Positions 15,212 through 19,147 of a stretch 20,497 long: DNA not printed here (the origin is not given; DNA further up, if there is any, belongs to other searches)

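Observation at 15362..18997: Giant membrane-inserted KAP NTPase with about 850 aa of unassigned C-terminus, directly downstream of an R-M pair: candidate uncharacterised defence gene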

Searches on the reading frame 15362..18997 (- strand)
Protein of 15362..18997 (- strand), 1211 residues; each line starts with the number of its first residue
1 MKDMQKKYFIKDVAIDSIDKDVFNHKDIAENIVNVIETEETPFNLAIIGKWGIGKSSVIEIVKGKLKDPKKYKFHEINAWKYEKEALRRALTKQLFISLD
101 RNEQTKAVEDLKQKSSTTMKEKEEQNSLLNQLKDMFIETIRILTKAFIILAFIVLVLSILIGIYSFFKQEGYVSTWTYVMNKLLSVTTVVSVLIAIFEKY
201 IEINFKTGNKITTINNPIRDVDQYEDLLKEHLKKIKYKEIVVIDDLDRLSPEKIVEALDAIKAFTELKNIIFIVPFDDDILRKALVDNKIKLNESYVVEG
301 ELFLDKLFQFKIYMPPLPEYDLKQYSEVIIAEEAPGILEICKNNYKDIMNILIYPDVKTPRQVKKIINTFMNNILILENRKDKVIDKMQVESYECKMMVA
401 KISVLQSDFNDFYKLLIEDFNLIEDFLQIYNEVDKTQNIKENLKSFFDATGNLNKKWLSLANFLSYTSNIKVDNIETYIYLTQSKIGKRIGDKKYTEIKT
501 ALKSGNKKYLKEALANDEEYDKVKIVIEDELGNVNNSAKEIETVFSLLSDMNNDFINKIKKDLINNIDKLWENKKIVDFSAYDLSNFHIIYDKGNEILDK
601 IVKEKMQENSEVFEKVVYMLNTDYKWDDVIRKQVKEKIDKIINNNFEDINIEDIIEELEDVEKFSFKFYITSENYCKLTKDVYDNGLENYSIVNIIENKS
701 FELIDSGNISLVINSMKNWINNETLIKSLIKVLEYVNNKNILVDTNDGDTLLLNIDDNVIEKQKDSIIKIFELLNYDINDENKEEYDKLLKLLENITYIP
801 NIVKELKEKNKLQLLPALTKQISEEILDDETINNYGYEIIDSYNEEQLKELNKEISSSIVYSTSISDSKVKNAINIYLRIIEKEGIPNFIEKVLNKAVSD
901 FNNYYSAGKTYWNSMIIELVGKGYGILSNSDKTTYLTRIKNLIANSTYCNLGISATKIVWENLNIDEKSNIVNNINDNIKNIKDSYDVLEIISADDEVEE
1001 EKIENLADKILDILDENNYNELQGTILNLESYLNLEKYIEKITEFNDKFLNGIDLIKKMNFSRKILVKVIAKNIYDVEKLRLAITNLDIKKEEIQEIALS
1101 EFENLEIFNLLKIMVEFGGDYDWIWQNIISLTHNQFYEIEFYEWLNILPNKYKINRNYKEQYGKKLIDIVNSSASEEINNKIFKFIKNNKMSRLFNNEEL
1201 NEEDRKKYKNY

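Call 5: search_protein_families(library=pfam, proteins=[window:15362-18997:-], max_evalue=0.1)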
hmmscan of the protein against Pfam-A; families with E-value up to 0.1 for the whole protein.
window:15362-18997:- (1211 aa): 5 families
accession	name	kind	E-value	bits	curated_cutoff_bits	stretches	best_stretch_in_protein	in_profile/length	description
PF07693.20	KAP_NTPase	-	3.2e-34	119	20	1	27-371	3-287/293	KAP family P-loop domain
PF13401.12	AAA_22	-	0.00035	21.3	27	0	45-111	8-75/130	AAA domain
PF13191.12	AAA_16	-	0.0024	18.8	32.6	1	44-136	26-124/167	AAA ATPase domain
PF00005.33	ABC_tran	-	0.026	15.6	25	0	45-134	14-94/137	ABC transporter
PF13903.11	Claudin_2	-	0.034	14.3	29.1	1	109-196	60-143/192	PMP-22/EMP/MP20/Claudin tight junction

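Call 6: search_protein_families(library=padloc, proteins=[window:15362-18997:-], max_evalue=0.1)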
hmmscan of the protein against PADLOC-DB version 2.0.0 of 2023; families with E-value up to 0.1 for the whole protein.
window:15362-18997:- (1211 aa): 4 families
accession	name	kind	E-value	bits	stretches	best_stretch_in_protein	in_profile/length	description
PDLC02361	PifA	-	1e-27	95.1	2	201-369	147-312/720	PifA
PDLC02210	QatA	-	1.3e-17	61.5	1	19-325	8-288/593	-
PDLC02209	QatA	-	1e-15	55.4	1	20-334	10-301/646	-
PDLC02888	DpdH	-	1.7e-05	21.5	1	14-117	35-137/622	DpdH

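Call 7: search_protein_families(library=ncbifam, proteins=[window:15362-18997:-], max_evalue=0.1)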
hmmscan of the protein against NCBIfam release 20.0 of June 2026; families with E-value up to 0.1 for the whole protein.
window:15362-18997:- (1211 aa): 3 families
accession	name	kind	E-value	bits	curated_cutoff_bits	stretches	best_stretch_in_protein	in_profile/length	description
NF041923.1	QatA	equivalog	9.5e-20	70.8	600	1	21-387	11-347/628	Qat anti-phage system ATPase QatA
NF010068.0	PRK13548.1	equivalog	0.017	14.2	261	1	45-95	34-87/261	heme ABC transporter ATP-binding protein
NF033233.1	twin_helix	hypoth_equivalog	0.065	13.1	49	0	145-184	1-35/58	twin transmembrane helix small protein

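Call 8: find_homologous_proteins(query=window:15362-18997:-, max_evalue=0.001)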
Query window:15362-18997:- (1211 aa): 361 proteins with E <= 0.001 among 8000 candidates; the best 120 are listed.
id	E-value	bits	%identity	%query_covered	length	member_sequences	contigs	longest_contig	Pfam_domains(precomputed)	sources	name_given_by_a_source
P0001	0.0e+0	2556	100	100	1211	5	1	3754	PF07693.21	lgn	-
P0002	0.0e+0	2389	93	100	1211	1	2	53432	PF07693.21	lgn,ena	-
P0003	0.0e+0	2384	93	100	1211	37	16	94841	PF07693.21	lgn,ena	-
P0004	0.0e+0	2310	90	100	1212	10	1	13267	PF07693.21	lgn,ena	-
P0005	0.0e+0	2223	86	100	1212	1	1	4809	PF07693.21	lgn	-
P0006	0.0e+0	2058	80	100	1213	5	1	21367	PF07693.21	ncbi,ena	-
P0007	0.0e+0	1984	78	100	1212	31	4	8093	PF07693.21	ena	-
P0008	0.0e+0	1972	77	100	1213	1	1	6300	PF07693.21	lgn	-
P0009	0.0e+0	1892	73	100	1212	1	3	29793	PF07693.21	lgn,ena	-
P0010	0.0e+0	1890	72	100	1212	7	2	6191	PF07693.21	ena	-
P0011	6.9e-203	695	37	100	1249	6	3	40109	PF07693.21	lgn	-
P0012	1.2e-155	538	33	100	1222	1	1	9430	PF07693.21,PF13401.13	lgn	-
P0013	3.1e-155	537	33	99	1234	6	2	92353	PF07693.21,PF13401.13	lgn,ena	-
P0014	7.4e-155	536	33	100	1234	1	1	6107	PF07693.21,PF00004.36,PF13401.13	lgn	-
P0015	5.1e-153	530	32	99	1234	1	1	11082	PF07693.21,PF00004.36,PF13401.13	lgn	-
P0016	6.8e-146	506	33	94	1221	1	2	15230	PF07693.21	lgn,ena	-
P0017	8.6e-146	506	35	79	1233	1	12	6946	PF07693.21,PF13401.13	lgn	-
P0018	3.0e-98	348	40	42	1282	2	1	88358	PF07693.21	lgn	-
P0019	7.0e-96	341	36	47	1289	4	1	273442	PF07693.21,PF13401.13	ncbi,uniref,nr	ncbi:KAP family P-loop NTPase fold protein [Bacillus toyonensis]|uniref:KAP family P-loop NTPase fol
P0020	8.7e-96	340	36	47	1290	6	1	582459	PF07693.21,PF13401.13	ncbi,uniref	ncbi:KAP family P-loop NTPase fold protein [Bacillus sp. II_CA]|uniref:KAP family P-loop NTPase fold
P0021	1.8e-95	339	36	47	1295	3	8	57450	PF07693.21,PF20693.4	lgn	-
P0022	5.2e-95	338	33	80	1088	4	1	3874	PF07693.21,PF13401.13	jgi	-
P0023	9.2e-95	337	34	47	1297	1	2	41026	PF07693.21,PF13401.13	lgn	-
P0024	9.9e-95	337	30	74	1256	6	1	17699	PF07693.21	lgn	-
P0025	1.0e-94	337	32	70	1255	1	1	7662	PF07693.21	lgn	-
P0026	6.8e-94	334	37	44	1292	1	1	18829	PF07693.21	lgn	-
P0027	8.2e-94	334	30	78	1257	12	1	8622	PF07693.21,PF20693.4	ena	-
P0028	2.5e-93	332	30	74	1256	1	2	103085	PF07693.21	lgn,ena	-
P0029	3.1e-93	332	29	74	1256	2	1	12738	PF07693.21,PF20693.4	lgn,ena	-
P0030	3.2e-93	332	38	45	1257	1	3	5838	PF07693.21,PF20693.4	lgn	-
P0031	6.7e-93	331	35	44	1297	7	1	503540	PF07693.21,PF13401.13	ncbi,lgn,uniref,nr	ncbi:P-loop NTPase fold protein [Bacillus tropicus]|uniref:KAP family P-loop NTPase fold protein n=1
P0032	7.4e-93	330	36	44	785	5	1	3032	PF07693.21,PF13401.13,PF20693.4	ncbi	ncbi:hypothetical protein FC699_08620, partial [Bacillus wiedmannii]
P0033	9.9e-93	330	38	42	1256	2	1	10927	PF07693.21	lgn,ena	-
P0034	1.5e-92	329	37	44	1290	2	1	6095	PF07693.21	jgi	jgi:hypothetical protein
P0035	2.4e-92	329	36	44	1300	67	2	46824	PF07693.21,PF13401.13,PF20693.4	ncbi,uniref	ncbi:P-loop NTPase fold protein [Bacillus thuringiensis]|uniref:KAP family P-loop NTPase fold protei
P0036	3.2e-92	328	30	76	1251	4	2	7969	PF07693.21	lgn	-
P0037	4.2e-92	328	31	71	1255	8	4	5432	PF07693.21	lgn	-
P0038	4.7e-92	328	31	70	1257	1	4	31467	PF07693.21,PF20693.4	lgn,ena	-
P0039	5.4e-92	328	39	42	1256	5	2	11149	PF07693.21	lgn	-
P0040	8.3e-92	327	38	42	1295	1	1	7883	PF07693.21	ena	-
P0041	8.6e-92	327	28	83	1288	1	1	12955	PF07693.21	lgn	-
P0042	1.1e-91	327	20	19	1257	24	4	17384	PF07693.21,PF20693.4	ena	-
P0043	1.9e-91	326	38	43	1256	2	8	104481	PF07693.21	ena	-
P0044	4.0e-91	325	31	82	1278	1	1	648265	PF07693.21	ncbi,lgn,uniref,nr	ncbi:KAP family P-loop NTPase fold protein [Fictibacillus sp. 26RED30]|uniref:KAP family P-loop NTPa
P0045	4.2e-91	325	37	42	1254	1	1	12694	PF07693.21,PF20693.4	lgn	-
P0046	5.5e-91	324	29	74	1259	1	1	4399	PF07693.21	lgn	-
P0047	8.7e-91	324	35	44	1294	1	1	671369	PF07693.21,PF13401.13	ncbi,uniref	ncbi:P-loop NTPase fold protein [Bacillus sp. NPDC077411]|uniref:KAP family P-loop NTPase fold prote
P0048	9.4e-91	324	31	71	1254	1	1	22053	PF07693.21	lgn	-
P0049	1.3e-90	323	32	74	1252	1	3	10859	PF07693.21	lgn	-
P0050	1.4e-90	323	30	74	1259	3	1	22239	PF07693.21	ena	-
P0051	1.6e-90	323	38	44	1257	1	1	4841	PF07693.21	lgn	-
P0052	2.1e-90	322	30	71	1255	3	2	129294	PF07693.21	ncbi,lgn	-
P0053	2.7e-90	322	28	76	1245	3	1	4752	PF07693.21,PF13401.13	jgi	jgi:hypothetical protein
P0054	3.4e-90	322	33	71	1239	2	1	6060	PF07693.21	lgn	-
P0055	4.6e-90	321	38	45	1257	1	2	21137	PF07693.21,PF20693.4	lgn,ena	-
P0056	6.1e-90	321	34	68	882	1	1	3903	PF07693.21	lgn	-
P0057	8.3e-90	320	37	47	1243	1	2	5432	PF07693.21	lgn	-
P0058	8.4e-90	320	36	48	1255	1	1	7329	PF07693.21,PF13401.13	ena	-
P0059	1.0e-89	320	38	42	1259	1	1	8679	PF07693.21,PF20693.4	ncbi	-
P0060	1.4e-89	320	34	45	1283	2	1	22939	PF07693.21,PF20693.4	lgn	-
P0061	1.8e-89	319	37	42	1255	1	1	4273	PF07693.21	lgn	-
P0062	3.1e-89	318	36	48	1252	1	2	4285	PF07693.21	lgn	-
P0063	4.0e-89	318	38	42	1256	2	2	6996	PF07693.21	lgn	-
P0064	4.8e-89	318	38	43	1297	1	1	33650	PF07693.21,PF20693.4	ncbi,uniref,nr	ncbi:KAP family P-loop NTPase fold protein [Jeotgalibacillus proteolyticus]|uniref:KAP NTPase domain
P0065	5.6e-89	318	31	77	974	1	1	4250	PF07693.21,PF20693.4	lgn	-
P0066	6.9e-89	317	33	75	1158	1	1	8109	PF07693.21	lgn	-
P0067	9.4e-89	317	40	42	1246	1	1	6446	PF07693.21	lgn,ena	-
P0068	9.7e-89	317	30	79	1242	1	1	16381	PF07693.21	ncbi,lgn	-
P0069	1.2e-88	317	34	47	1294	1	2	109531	PF07693.21,PF13401.13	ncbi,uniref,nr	ncbi:P-loop NTPase fold protein [Bacillus mycoides]|uniref:KAP family P-loop NTPase fold protein n=1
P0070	1.4e-88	316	29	78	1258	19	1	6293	PF07693.21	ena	-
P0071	1.5e-88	316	35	47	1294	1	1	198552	PF07693.21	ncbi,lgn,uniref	ncbi:P-loop NTPase fold protein [Bacillus mycoides]|uniref:KAP family P-loop NTPase fold protein n=1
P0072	1.5e-88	316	35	43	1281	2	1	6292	PF07693.21,PF20693.4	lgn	-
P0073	1.6e-88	316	38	46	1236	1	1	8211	PF07693.21,PF13401.13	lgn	-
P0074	2.6e-88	315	32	77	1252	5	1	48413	PF07693.21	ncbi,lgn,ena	-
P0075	3.3e-88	315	37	48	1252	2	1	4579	PF07693.21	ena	-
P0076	6.9e-88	314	36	48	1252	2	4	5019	PF07693.21,PF20693.4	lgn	-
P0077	7.7e-88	314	35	44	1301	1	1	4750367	PF07693.21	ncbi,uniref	ncbi:KAP family P-loop NTPase fold protein [Bacillus sp. S10(2024)]|uniref:KAP family P-loop NTPase 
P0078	2.5e-87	312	31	74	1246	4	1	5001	PF07693.21,PF13401.13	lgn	-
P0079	2.8e-87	312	29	91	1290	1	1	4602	PF07693.21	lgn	-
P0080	2.9e-87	312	38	43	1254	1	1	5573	PF07693.21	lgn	-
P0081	4.5e-87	311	35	52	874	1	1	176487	PF07693.21,PF20693.4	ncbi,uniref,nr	ncbi:P-loop NTPase fold protein [Sinobaca sp. H24]|uniref:KAP family P-loop NTPase fold protein n=1 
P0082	5.1e-87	311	31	75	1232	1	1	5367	PF07693.21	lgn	-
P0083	6.8e-87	311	31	72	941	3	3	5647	PF07693.21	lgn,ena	-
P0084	7.7e-87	311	38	42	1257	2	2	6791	PF07693.21,PF20693.4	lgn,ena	-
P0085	9.5e-87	310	37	42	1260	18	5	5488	PF07693.21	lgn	-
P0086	1.3e-86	310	39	42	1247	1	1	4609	PF07693.21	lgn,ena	-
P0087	1.5e-86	310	33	75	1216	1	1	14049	PF07693.21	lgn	-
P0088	2.3e-86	309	38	42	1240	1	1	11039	PF07693.21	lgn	-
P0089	3.0e-86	309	37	49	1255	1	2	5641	PF07693.21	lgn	-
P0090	3.1e-86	309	33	47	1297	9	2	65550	PF07693.21,PF13401.13,PF20693.4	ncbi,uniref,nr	ncbi:KAP family P-loop NTPase fold protein [Bacillus thuringiensis]|uniref:KAP family P-loop NTPase 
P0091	3.4e-86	308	39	43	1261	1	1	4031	PF07693.21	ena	-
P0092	3.7e-86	308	37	42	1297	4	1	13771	PF07693.21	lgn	-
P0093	5.1e-86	308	32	74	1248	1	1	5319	PF07693.21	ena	-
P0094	5.1e-86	308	29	75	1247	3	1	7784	PF07693.21,PF13401.13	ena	-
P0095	5.6e-86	308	36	46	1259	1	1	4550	PF07693.21,PF13401.13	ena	-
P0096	6.1e-86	308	29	83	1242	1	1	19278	PF07693.21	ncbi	ncbi:KAP family P-loop NTPase fold protein [Enterococcus sp. LJL90]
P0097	6.1e-86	308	34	75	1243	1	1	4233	PF07693.21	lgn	-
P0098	1.3e-85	306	38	42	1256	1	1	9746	PF07693.21,PF20693.4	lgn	-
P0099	1.4e-85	306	31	71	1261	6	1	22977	PF07693.21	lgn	-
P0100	1.4e-85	306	32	69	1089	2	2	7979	PF07693.21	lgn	-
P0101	1.7e-85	306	32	72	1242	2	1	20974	PF07693.21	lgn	-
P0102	2.2e-85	306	28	81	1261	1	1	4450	PF07693.21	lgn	-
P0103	4.1e-85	305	37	42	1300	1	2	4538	PF07693.21,PF20693.4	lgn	-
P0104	9.2e-85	304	39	43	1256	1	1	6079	PF07693.21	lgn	-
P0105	1.8e-84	303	32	71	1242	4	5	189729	PF07693.21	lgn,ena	-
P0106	1.9e-84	303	32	75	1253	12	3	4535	PF07693.21,PF13401.13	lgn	-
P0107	2.3e-84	302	37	43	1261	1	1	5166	PF07693.21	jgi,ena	-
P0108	2.4e-84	302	37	45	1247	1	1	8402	PF07693.21,PF23202.2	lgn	-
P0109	2.9e-84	302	34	46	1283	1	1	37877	PF07693.21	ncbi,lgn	-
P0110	3.9e-84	302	37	44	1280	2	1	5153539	PF07693.21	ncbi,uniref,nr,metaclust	ncbi:putative P-loop ATPase [Priestia megaterium Q3]|uniref:Putative P-loop ATPase n=1 Tax=Priestia 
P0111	4.7e-84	301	40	42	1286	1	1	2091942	PF07693.21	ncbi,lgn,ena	-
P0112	4.8e-84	301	33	74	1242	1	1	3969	PF07693.21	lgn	-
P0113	7.6e-84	301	33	75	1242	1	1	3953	PF07693.21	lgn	-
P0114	9.5e-84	300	33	73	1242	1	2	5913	PF07693.21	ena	-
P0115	1.3e-83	300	33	75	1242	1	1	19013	PF07693.21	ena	-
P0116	1.4e-83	300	33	75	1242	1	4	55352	PF07693.21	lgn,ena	-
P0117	2.1e-83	299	33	75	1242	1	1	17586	PF07693.21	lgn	-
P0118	2.1e-83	299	33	75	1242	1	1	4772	PF07693.21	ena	-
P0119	2.4e-83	299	36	42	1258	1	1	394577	PF07693.21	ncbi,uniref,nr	ncbi:KAP family P-loop NTPase fold protein [Cohnella silvisoli]|uniref:P-loop NTPase fold protein n=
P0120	2.6e-83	299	32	71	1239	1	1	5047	PF07693.21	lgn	-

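Call 9: search_protein_families(library=phrogs, proteins=[window:15362-18997:-], max_evalue=0.1)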
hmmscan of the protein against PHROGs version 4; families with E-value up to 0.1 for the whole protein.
window:15362-18997:- (1211 aa): 1 family
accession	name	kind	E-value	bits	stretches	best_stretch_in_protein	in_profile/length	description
phrog_8614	-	unknown function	8.4e-14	52.4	2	11-120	11-122/489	-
